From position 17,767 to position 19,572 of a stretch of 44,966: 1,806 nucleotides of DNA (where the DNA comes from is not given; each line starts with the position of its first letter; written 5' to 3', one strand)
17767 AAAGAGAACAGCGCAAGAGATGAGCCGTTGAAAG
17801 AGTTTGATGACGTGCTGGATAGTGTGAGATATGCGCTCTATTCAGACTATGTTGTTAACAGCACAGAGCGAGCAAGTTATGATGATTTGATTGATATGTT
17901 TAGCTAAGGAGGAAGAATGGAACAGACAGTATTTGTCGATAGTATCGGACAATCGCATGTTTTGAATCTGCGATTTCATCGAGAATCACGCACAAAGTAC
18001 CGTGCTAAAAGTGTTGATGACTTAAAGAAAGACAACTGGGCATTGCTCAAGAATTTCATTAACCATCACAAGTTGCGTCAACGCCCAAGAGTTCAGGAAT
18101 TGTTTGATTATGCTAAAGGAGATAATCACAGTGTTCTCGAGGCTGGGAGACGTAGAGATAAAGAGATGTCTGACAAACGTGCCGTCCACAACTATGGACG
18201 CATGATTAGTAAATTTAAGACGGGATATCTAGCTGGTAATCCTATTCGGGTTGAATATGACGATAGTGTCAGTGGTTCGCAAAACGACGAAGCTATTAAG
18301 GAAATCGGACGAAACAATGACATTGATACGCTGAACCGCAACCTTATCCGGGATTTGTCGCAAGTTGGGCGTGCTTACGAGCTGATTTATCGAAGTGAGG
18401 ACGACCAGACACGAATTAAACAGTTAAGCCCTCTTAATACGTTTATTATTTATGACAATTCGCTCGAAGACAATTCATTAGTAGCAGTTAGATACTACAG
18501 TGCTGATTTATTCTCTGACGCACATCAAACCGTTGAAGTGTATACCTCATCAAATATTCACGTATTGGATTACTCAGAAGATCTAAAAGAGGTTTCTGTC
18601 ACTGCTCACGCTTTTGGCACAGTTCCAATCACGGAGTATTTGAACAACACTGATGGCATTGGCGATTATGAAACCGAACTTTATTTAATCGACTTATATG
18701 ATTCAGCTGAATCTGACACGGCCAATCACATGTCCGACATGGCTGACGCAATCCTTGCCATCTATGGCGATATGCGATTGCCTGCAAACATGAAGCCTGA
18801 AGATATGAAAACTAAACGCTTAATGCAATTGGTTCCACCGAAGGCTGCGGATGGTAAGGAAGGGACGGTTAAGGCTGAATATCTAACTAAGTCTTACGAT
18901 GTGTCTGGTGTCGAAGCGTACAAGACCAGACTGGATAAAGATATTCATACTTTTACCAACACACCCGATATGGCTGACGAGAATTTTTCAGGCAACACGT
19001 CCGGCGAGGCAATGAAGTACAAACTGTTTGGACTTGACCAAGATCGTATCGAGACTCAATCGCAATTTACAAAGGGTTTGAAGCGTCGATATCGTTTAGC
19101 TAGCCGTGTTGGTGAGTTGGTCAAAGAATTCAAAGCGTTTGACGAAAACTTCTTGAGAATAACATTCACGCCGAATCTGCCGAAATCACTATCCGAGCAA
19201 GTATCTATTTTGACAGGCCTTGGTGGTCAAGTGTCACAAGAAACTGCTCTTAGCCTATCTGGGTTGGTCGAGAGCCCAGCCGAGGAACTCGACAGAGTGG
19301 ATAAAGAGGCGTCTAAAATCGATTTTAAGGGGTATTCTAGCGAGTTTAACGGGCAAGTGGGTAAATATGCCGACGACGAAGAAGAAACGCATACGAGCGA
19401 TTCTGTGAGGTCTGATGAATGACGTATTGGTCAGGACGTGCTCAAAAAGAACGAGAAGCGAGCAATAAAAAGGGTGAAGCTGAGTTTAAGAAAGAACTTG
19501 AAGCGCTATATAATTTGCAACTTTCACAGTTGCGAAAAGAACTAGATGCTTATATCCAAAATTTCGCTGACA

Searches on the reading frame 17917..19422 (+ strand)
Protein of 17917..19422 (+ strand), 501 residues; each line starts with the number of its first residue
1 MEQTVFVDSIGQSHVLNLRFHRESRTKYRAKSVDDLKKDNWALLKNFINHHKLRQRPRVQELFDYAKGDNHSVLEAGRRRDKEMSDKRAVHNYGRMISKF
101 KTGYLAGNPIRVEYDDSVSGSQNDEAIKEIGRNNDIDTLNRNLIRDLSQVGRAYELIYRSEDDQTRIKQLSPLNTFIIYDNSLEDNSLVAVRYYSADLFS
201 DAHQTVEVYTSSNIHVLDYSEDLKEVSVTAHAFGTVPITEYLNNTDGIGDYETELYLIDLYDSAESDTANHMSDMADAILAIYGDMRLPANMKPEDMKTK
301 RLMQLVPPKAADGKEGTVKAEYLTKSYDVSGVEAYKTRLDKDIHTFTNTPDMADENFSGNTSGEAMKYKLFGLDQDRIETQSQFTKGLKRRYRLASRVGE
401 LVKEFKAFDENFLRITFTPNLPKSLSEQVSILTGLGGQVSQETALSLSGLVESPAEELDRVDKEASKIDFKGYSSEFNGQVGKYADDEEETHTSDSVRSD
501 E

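Call 76: search_protein_families(library=pfam, proteins=[window:17917-19422:+], max_evalue=0.001)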
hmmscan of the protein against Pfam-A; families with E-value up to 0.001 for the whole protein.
window:17917-19422:+ (501 aa): 1 family
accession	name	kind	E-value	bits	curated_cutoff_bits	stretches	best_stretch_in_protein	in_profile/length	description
PF05133.19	SPP1_portal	-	4.2e-104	349.3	25.5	1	47-468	3-413/416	Phage portal protein, SPP1 Gp6-like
